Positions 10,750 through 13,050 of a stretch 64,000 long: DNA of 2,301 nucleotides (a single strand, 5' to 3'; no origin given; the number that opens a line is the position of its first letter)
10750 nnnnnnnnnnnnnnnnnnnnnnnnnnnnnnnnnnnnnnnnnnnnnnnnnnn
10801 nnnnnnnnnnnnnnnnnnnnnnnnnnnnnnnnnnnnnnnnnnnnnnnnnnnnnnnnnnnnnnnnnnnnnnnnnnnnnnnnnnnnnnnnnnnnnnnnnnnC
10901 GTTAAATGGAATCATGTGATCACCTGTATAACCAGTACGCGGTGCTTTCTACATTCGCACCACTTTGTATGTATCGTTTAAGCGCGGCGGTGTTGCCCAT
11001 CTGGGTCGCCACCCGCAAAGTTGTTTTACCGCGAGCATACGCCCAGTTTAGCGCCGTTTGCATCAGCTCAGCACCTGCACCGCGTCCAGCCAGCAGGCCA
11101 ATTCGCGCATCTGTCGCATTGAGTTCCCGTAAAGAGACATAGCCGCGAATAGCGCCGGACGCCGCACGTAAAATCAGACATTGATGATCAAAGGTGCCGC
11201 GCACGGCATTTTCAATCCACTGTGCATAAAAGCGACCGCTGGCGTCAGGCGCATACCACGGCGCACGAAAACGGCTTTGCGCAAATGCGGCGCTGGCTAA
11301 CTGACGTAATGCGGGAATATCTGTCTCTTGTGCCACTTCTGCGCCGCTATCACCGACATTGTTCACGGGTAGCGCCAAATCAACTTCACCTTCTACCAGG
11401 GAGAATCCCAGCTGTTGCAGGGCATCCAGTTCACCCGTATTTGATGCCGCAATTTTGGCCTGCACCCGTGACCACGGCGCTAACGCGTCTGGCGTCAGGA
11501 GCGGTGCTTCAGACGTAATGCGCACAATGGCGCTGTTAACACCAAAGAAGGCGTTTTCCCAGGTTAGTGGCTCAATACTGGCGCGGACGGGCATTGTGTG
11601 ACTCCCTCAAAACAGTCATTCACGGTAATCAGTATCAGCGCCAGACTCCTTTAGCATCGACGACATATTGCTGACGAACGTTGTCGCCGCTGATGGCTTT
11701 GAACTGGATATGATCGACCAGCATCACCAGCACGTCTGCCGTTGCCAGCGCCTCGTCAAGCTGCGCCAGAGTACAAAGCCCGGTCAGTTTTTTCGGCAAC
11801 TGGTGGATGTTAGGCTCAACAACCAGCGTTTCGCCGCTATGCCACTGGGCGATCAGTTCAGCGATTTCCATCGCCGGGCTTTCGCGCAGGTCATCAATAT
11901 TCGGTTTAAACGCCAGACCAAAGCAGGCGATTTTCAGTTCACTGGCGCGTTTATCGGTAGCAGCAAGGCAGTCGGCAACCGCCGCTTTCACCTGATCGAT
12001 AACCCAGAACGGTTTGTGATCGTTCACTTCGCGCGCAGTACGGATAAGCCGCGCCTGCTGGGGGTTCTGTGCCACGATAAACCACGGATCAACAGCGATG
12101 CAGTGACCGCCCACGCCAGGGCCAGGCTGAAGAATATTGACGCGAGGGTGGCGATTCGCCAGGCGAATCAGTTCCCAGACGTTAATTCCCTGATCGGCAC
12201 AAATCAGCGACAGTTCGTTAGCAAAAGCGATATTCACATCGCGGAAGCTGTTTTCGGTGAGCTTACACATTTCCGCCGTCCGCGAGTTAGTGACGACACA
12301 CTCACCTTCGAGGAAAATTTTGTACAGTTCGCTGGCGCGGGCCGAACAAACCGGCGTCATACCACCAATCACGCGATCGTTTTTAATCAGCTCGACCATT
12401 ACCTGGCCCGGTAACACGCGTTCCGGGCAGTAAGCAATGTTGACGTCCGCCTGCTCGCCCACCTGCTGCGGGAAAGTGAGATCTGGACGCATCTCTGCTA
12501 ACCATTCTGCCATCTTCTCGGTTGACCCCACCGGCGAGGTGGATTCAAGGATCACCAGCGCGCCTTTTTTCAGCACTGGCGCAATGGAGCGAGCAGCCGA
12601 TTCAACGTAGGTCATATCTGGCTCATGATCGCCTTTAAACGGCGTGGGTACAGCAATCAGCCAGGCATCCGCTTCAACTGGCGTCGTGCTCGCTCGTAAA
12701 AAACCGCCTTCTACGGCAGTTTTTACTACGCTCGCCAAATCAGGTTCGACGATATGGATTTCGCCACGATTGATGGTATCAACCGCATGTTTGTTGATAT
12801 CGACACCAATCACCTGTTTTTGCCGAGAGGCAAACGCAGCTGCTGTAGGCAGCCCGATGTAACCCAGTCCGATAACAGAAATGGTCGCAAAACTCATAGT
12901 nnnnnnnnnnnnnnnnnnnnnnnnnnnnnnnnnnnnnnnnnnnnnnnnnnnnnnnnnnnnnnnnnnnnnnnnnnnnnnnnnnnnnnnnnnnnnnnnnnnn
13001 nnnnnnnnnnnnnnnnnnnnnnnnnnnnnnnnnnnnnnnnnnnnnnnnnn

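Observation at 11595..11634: rffG and rffH are absent from the ECA cluster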

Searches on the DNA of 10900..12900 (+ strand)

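Call 3: search_dna_similar(query=window:10900-12900:+, collection=ecoli_genomes, mode=near, max_rows=15)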
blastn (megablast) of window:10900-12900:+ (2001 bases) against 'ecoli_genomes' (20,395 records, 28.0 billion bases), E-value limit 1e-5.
Records with a match: 5425; places in all: 10740; records where one place covers at least 80% of the query: 119.
Genomes with a match: 5425 of 5426; with a place that covers at least 80% of the query: 119. Places per genome that has any: lowest 1, median 2, highest 4. On chromosomes: 10738 places; on plasmids: 2.
Best place of each record, by identity: >=99% 115; 95-99% 5295; 90-95% 15.
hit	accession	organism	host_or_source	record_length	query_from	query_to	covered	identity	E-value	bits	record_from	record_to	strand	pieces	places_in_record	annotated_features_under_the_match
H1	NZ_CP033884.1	Escherichia coli strain 50579417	Homo sapiens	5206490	1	2001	100%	100.0%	0e+0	3696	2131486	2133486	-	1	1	wecC: UDP-N-acetyl-D-mannosamine dehydrogenase | rffC: dTDP-4-amino-4,6-dideoxy-D-galactose acyltransferase | rffA: dTDP-4-amino-4,6-dideoxygalactose transaminase | wecB: non-hydrolyzing UDP-N-acetylglucosamine 2-epimerase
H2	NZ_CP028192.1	Escherichia coli strain CFSAN018748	tissue and/or biological fluid swine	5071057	1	2001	100%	100.0%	0e+0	3696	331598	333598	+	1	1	wecC: UDP-N-acetyl-D-mannosamine dehydrogenase | rffC: dTDP-4-amino-4,6-dideoxy-D-galactose acyltransferase | rffA: dTDP-4-amino-4,6-dideoxygalactose transaminase | wecB: non-hydrolyzing UDP-N-acetylglucosamine 2-epimerase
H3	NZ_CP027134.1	Escherichia coli strain AR_0372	missing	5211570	1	2001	100%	100.0%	0e+0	3696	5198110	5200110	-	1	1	wecC: UDP-N-acetyl-D-mannosamine dehydrogenase | rffC: dTDP-4-amino-4,6-dideoxy-D-galactose acyltransferase | rffA: dTDP-4-amino-4,6-dideoxygalactose transaminase | wecB: non-hydrolyzing UDP-N-acetylglucosamine 2-epimerase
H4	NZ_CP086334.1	Escherichia coli strain EBJ003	Homo sapiens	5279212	1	2001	100%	100.0%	0e+0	3696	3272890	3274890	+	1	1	wecC: UDP-N-acetyl-D-mannosamine dehydrogenase | rffC: dTDP-4-amino-4,6-dideoxy-D-galactose acyltransferase | rffA: dTDP-4-amino-4,6-dideoxygalactose transaminase | wecB: non-hydrolyzing UDP-N-acetylglucosamine 2-epimerase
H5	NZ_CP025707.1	Escherichia coli strain YDC107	Homo sapiens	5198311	1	2001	100%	100.0%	0e+0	3696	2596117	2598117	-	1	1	wecC: UDP-N-acetyl-D-mannosamine dehydrogenase | rffC: dTDP-4-amino-4,6-dideoxy-D-galactose acyltransferase | rffA: dTDP-4-amino-4,6-dideoxygalactose transaminase | wecB: non-hydrolyzing UDP-N-acetylglucosamine 2-epimerase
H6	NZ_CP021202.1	Escherichia coli strain Z1002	Homo sapiens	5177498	1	2001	100%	100.0%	0e+0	3696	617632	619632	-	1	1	wecC: UDP-N-acetyl-D-mannosamine dehydrogenase | rffC: dTDP-4-amino-4,6-dideoxy-D-galactose acyltransferase | rffA: dTDP-4-amino-4,6-dideoxygalactose transaminase | wecB: non-hydrolyzing UDP-N-acetylglucosamine 2-epimerase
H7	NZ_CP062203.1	Escherichia coli strain K_EC180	swine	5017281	1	2001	100%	100.0%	0e+0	3696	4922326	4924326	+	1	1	wecC: UDP-N-acetyl-D-mannosamine dehydrogenase | rffC: dTDP-4-amino-4,6-dideoxy-D-galactose acyltransferase | rffA: dTDP-4-amino-4,6-dideoxygalactose transaminase | wecB: non-hydrolyzing UDP-N-acetylglucosamine 2-epimerase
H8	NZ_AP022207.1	Escherichia coli strain WP7-S18-ESBL-09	-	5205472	1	2001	100%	100.0%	0e+0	3696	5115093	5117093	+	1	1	wecC: UDP-N-acetyl-D-mannosamine dehydrogenase | rffC: dTDP-4-amino-4,6-dideoxy-D-galactose acyltransferase | rffA: dTDP-4-amino-4,6-dideoxygalactose transaminase | wecB: non-hydrolyzing UDP-N-acetylglucosamine 2-epimerase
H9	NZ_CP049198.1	Escherichia coli strain E686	Homo sapiens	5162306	1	2001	100%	100.0%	0e+0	3696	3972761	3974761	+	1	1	wecC: UDP-N-acetyl-D-mannosamine dehydrogenase | rffC: dTDP-4-amino-4,6-dideoxy-D-galactose acyltransferase | rffA: dTDP-4-amino-4,6-dideoxygalactose transaminase | wecB: non-hydrolyzing UDP-N-acetylglucosamine 2-epimerase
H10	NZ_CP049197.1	Escherichia coli strain E597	dog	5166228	1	2001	100%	100.0%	0e+0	3696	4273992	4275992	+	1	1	wecC: UDP-N-acetyl-D-mannosamine dehydrogenase | rffC: dTDP-4-amino-4,6-dideoxy-D-galactose acyltransferase | rffA: dTDP-4-amino-4,6-dideoxygalactose transaminase | wecB: non-hydrolyzing UDP-N-acetylglucosamine 2-epimerase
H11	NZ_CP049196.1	Escherichia coli strain E118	dog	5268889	1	2001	100%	100.0%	0e+0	3696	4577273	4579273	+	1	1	wecC: UDP-N-acetyl-D-mannosamine dehydrogenase | rffC: dTDP-4-amino-4,6-dideoxy-D-galactose acyltransferase | rffA: dTDP-4-amino-4,6-dideoxygalactose transaminase | wecB: non-hydrolyzing UDP-N-acetylglucosamine 2-epimerase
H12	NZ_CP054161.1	Escherichia coli strain STO_Bone2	Homo sapiens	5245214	1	2001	100%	100.0%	0e+0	3696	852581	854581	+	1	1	wecC: UDP-N-acetyl-D-mannosamine dehydrogenase | rffC: dTDP-4-amino-4,6-dideoxy-D-galactose acyltransferase | rffA: dTDP-4-amino-4,6-dideoxygalactose transaminase | wecB: non-hydrolyzing UDP-N-acetylglucosamine 2-epimerase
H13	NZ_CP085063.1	Escherichia coli strain P31_YH1_02.21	Homo sapiens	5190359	1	2001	100%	100.0%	0e+0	3696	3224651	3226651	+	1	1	wecC: UDP-N-acetyl-D-mannosamine dehydrogenase | rffC: dTDP-4-amino-4,6-dideoxy-D-galactose acyltransferase | rffA: dTDP-4-amino-4,6-dideoxygalactose transaminase | wecB: non-hydrolyzing UDP-N-acetylglucosamine 2-epimerase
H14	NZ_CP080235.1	Escherichia coli O139:H1 strain W13-16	Sus scrofa scrofa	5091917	1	2001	100%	100.0%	0e+0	3696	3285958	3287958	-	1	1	wecC: UDP-N-acetyl-D-mannosamine dehydrogenase | rffC: dTDP-4-amino-4,6-dideoxy-D-galactose acyltransferase | rffA: dTDP-4-amino-4,6-dideoxygalactose transaminase | wecB: non-hydrolyzing UDP-N-acetylglucosamine 2-epimerase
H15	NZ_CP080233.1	Escherichia coli O139:H1 strain P15-25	Sus scrofa domesticus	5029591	1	2001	100%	100.0%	0e+0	3696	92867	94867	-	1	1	wecC: UDP-N-acetyl-D-mannosamine dehydrogenase | rffC: dTDP-4-amino-4,6-dideoxy-D-galactose acyltransferase | rffA: dTDP-4-amino-4,6-dideoxygalactose transaminase | wecB: non-hydrolyzing UDP-N-acetylglucosamine 2-epimerase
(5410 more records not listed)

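Call 6: get_annotated_region(hit=H1, flank=8000)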
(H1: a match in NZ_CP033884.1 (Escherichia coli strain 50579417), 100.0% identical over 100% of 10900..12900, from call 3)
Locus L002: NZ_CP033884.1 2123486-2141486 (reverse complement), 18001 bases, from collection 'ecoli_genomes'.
description: Escherichia coli strain 50579417 chromosome, complete genome
organism: Escherichia coli strain 50579417 (NCBI taxid 562)
replicon: chromosome; assembly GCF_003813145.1
host: Homo sapiens; source: urine; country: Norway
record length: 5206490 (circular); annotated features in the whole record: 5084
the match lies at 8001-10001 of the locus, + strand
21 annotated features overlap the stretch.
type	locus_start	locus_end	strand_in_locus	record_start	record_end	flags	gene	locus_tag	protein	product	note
CDS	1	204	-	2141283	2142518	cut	aslB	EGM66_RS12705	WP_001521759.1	anaerobic sulfatase maturase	-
tRNA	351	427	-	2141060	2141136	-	-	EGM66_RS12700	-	tRNA-Pro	-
tRNA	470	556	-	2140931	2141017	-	-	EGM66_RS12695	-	tRNA-Leu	-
tRNA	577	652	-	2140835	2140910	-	-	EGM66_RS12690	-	tRNA-His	-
tRNA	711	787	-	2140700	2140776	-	-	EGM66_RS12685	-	tRNA-Arg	-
CDS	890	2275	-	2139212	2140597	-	thrP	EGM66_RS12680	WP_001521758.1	bifunctional threonine/serine APC transporter ThrP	-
CDS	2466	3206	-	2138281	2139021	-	wecG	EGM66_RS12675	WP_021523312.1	lipopolysaccharide N-acetylmannosaminouronosyltransferase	-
CDS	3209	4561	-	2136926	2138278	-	wzyE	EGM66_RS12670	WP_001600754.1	ECA oligosaccharide polymerase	-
CDS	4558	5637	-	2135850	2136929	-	rffT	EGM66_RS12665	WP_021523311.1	TDP-N-acetylfucosamine:lipid II N-acetylfucosaminyltransferase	-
CDS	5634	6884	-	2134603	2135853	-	wzxE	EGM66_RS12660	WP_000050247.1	lipid III flippase WzxE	-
CDS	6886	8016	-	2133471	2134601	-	rffA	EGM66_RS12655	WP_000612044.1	dTDP-4-amino-4,6-dideoxygalactose transaminase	-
CDS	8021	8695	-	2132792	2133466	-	rffC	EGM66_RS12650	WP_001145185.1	dTDP-4-amino-4,6-dideoxy-D-galactose acyltransferase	-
CDS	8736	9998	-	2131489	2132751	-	wecC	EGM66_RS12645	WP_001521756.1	UDP-N-acetyl-D-mannosamine dehydrogenase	-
CDS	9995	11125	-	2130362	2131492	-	wecB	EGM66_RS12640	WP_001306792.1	non-hydrolyzing UDP-N-acetylglucosamine 2-epimerase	-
CDS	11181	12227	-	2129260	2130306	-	wzzE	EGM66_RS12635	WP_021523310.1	ECA polysaccharide chain length modulation protein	-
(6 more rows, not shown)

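Call 10: search_dna_similar(query=window:11515-11714:+, collection=ecoli_genomes, mode=near, max_rows=60, rows=spread)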
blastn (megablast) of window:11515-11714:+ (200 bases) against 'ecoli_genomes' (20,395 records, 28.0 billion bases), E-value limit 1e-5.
Records with a match: 5406; places in all: 5722; records where one place covers at least 80% of the query: 116.
Genomes with a match: 5406 of 5426; with a place that covers at least 80% of the query: 116. Places per genome that has any: lowest 1, median 1, highest 4. On chromosomes: 5721 places; on plasmids: 1.
Best place of each record, by identity: >=99% 421; 95-99% 4982; 90-95% 3.
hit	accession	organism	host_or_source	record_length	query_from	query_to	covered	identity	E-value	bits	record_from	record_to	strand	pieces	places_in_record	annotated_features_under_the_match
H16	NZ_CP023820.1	Escherichia coli strain 7/2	Homo sapiens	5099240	1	200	100%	100.0%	1e-99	370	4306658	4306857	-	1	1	wecC: UDP-N-acetyl-D-mannosamine dehydrogenase | rffC: dTDP-4-amino-4,6-dideoxy-D-galactose acyltransferase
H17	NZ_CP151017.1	Escherichia coli strain 19KM1803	Cat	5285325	1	200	100%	100.0%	1e-99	370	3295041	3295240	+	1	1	rffC: dTDP-4-amino-4,6-dideoxy-D-galactose acyltransferase | wecC: UDP-N-acetyl-D-mannosamine dehydrogenase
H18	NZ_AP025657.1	Escherichia coli strain TUM13867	Homo sapiens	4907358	2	79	39%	100.0%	1e-31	145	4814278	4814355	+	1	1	rffC: dTDP-4-amino-4,6-dideoxy-D-galactose acyltransferase | rfbA: glucose-1-phosphate thymidylyltransferase RfbA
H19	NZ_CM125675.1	Escherichia coli strain 2020N21-246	Homo sapiens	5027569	2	79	39%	100.0%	1e-31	145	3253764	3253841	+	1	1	rffC: dTDP-4-amino-4,6-dideoxy-D-galactose acyltransferase | rfbA: glucose-1-phosphate thymidylyltransferase RfbA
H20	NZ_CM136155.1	Escherichia coli strain PRO_A-1490-6W-A_ESBL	Homo sapiens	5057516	2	79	39%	100.0%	1e-31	145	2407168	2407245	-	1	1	rffC: dTDP-4-amino-4,6-dideoxy-D-galactose acyltransferase | rfbA: glucose-1-phosphate thymidylyltransferase RfbA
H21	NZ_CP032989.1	Escherichia coli strain W2-5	Jin River water W2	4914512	1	79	40%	98.7%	1e-30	141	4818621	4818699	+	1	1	rffC: dTDP-4-amino-4,6-dideoxy-D-galactose acyltransferase | rfbA: glucose-1-phosphate thymidylyltransferase RfbA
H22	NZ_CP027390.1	Escherichia coli strain 2015C-4944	missing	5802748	1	79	40%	98.7%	1e-30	141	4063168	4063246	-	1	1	rffC: dTDP-4-amino-4,6-dideoxy-D-galactose acyltransferase | rfbA: glucose-1-phosphate thymidylyltransferase RfbA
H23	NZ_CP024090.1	Escherichia coli strain WG5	missing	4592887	1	79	40%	98.7%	1e-30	141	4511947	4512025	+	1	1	rffC: dTDP-4-amino-4,6-dideoxy-D-galactose acyltransferase | rfbA: glucose-1-phosphate thymidylyltransferase RfbA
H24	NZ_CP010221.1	Escherichia coli strain M19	mouse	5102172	1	79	40%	98.7%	1e-30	141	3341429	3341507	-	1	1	rffC: dTDP-4-amino-4,6-dideoxy-D-galactose acyltransferase | rfbA: glucose-1-phosphate thymidylyltransferase RfbA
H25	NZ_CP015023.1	Escherichia coli strain SRCC 1675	Apple cider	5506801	1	79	40%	98.7%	1e-30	141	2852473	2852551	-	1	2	rffC: dTDP-4-amino-4,6-dideoxy-D-galactose acyltransferase | rfbA: glucose-1-phosphate thymidylyltransferase RfbA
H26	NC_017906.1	Escherichia coli Xuzhou21 strain Xuzhou21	-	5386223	1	79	40%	98.7%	1e-30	141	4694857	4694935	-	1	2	rffC: dTDP-4-amino-4,6-dideoxy-D-galactose acyltransferase | rfbA: glucose-1-phosphate thymidylyltransferase RfbA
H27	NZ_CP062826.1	Escherichia coli strain Res13-Lact-PER12-33-A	Sus scrofa domesticus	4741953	1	79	40%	98.7%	1e-30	141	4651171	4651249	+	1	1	rffC: dTDP-4-amino-4,6-dideoxy-D-galactose acyltransferase | rfbA: glucose-1-phosphate thymidylyltransferase RfbA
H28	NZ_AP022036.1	Escherichia coli strain WP3-S18-ESBL-09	-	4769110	1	79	40%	98.7%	1e-30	141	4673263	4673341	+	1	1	rffC: dTDP-4-amino-4,6-dideoxy-D-galactose acyltransferase | rfbA: glucose-1-phosphate thymidylyltransferase RfbA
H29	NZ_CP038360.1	Escherichia coli O157:H7 strain F7386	missing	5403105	1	79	40%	98.7%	1e-30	141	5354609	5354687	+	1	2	rffC: dTDP-4-amino-4,6-dideoxy-D-galactose acyltransferase | rfbA: glucose-1-phosphate thymidylyltransferase RfbA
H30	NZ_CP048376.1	Escherichia coli strain 38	environment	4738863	1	79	40%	98.7%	1e-30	141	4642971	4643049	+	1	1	rffC: dTDP-4-amino-4,6-dideoxy-D-galactose acyltransferase | rfbA: glucose-1-phosphate thymidylyltransferase RfbA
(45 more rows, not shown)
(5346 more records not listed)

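Call 14: search_dna_similar(query=window:11515-11714:+, collection=ecoli_genomes, mode=near, max_rows=60, rows=best, max_evalue=1e-60)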
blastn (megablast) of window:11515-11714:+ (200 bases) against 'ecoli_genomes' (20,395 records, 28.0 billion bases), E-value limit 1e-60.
Records with a match: 116; places in all: 116; records where one place covers at least 80% of the query: 116.
Genomes with a match: 116 of 5426; with a place that covers at least 80% of the query: 116. Places per genome that has any: lowest 1, median 1, highest 1. On chromosomes: 116 places; on plasmids: 0.
Best place of each record, by identity: >=99% 116.
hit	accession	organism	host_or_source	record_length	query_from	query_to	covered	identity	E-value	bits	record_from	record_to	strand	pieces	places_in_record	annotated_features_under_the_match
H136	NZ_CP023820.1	Escherichia coli strain 7/2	Homo sapiens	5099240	1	200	100%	100.0%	1e-99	370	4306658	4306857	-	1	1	wecC: UDP-N-acetyl-D-mannosamine dehydrogenase | rffC: dTDP-4-amino-4,6-dideoxy-D-galactose acyltransferase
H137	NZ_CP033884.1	Escherichia coli strain 50579417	Homo sapiens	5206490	1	200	100%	100.0%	1e-99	370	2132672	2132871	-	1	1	wecC: UDP-N-acetyl-D-mannosamine dehydrogenase | rffC: dTDP-4-amino-4,6-dideoxy-D-galactose acyltransferase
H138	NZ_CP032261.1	Escherichia coli strain AR_0067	missing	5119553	1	200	100%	100.0%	1e-99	370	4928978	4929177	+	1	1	rffC: dTDP-4-amino-4,6-dideoxy-D-galactose acyltransferase | wecC: UDP-N-acetyl-D-mannosamine dehydrogenase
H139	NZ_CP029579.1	Escherichia coli strain DA33137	Homo sapiens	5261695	1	200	100%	100.0%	1e-99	370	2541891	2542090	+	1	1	rffC: dTDP-4-amino-4,6-dideoxy-D-galactose acyltransferase | wecC: UDP-N-acetyl-D-mannosamine dehydrogenase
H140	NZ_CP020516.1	Escherichia coli strain 222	Homo sapiens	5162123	1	200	100%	100.0%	1e-99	370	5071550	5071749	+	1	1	rffC: dTDP-4-amino-4,6-dideoxy-D-galactose acyltransferase | wecC: UDP-N-acetyl-D-mannosamine dehydrogenase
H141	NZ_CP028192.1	Escherichia coli strain CFSAN018748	tissue and/or biological fluid swine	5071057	1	200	100%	100.0%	1e-99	370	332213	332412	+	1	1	rffC: dTDP-4-amino-4,6-dideoxy-D-galactose acyltransferase | wecC: UDP-N-acetyl-D-mannosamine dehydrogenase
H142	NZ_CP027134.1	Escherichia coli strain AR_0372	missing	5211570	1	200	100%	100.0%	1e-99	370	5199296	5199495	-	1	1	wecC: UDP-N-acetyl-D-mannosamine dehydrogenase | rffC: dTDP-4-amino-4,6-dideoxy-D-galactose acyltransferase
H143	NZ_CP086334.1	Escherichia coli strain EBJ003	Homo sapiens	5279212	1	200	100%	100.0%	1e-99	370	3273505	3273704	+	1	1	rffC: dTDP-4-amino-4,6-dideoxy-D-galactose acyltransferase | wecC: UDP-N-acetyl-D-mannosamine dehydrogenase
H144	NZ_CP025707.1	Escherichia coli strain YDC107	Homo sapiens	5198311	1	200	100%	100.0%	1e-99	370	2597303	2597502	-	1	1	wecC: UDP-N-acetyl-D-mannosamine dehydrogenase | rffC: dTDP-4-amino-4,6-dideoxy-D-galactose acyltransferase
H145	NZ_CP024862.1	Escherichia coli strain AR_0015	missing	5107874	1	200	100%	100.0%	1e-99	370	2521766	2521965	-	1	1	wecC: UDP-N-acetyl-D-mannosamine dehydrogenase | rffC: dTDP-4-amino-4,6-dideoxy-D-galactose acyltransferase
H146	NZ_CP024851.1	Escherichia coli strain AR_0006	missing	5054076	1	200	100%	100.0%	1e-99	370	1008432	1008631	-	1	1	wecC: UDP-N-acetyl-D-mannosamine dehydrogenase | rffC: dTDP-4-amino-4,6-dideoxy-D-galactose acyltransferase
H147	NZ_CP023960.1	Escherichia coli strain FDAARGOS_448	Homo sapiens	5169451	1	200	100%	100.0%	1e-99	370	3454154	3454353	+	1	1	rffC: dTDP-4-amino-4,6-dideoxy-D-galactose acyltransferase | wecC: UDP-N-acetyl-D-mannosamine dehydrogenase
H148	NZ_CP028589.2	Escherichia coli strain WCHEC4533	Homo sapiens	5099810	1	200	100%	100.0%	1e-99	370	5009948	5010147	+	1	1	rffC: dTDP-4-amino-4,6-dideoxy-D-galactose acyltransferase | wecC: UDP-N-acetyl-D-mannosamine dehydrogenase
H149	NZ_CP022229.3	Escherichia coli strain WCHEC96200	Homo sapiens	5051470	1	200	100%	100.0%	1e-99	370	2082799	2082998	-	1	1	wecC: UDP-N-acetyl-D-mannosamine dehydrogenase | rffC: dTDP-4-amino-4,6-dideoxy-D-galactose acyltransferase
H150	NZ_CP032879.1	Escherichia coli strain WCHEC000837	Homo sapiens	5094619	1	200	100%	100.0%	1e-99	370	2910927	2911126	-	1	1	wecC: UDP-N-acetyl-D-mannosamine dehydrogenase | rffC: dTDP-4-amino-4,6-dideoxy-D-galactose acyltransferase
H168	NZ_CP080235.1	Escherichia coli O139:H1 strain W13-16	Sus scrofa scrofa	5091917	1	200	100%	100.0%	1e-99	370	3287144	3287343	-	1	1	wecC: UDP-N-acetyl-D-mannosamine dehydrogenase | rffC: dTDP-4-amino-4,6-dideoxy-D-galactose acyltransferase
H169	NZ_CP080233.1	Escherichia coli O139:H1 strain P15-25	Sus scrofa domesticus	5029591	1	200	100%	100.0%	1e-99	370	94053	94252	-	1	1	wecC: UDP-N-acetyl-D-mannosamine dehydrogenase | rffC: dTDP-4-amino-4,6-dideoxy-D-galactose acyltransferase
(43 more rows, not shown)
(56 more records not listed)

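Call 40: search_dna_similar(query=window:11592-11642:-, collection=plasmids, mode=distant, max_evalue=10, max_rows=15)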
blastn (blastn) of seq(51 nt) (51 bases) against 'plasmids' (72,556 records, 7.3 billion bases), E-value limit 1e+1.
Records with a match: 4; places in all: 4; records where one place covers at least 80% of the query: 0.
Best place of each record, by identity: 95-99% 3; 80-90% 1.
By first word of the organism name: Pantoea 3; Methanomethylovorans 1.
By predicted mobility (MOB-suite, as given by PLSDB): non-mobilizable 4.
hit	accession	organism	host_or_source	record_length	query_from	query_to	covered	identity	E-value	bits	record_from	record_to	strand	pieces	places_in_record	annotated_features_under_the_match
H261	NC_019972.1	Methanomethylovorans hollandica DSM 15978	-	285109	13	38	51%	89.3%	3e+0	36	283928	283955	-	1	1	AAA family ATPase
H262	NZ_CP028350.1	Pantoea vagans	Homo sapiens,blood sample,blood,blood ...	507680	9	30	43%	95.5%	3e+0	37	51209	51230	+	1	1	none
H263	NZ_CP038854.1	Pantoea vagans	eucalyptus,bacteria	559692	9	30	43%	95.5%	3e+0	37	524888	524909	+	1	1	none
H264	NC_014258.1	Pantoea vagans C9-1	-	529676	9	30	43%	95.5%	3e+0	37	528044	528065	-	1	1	none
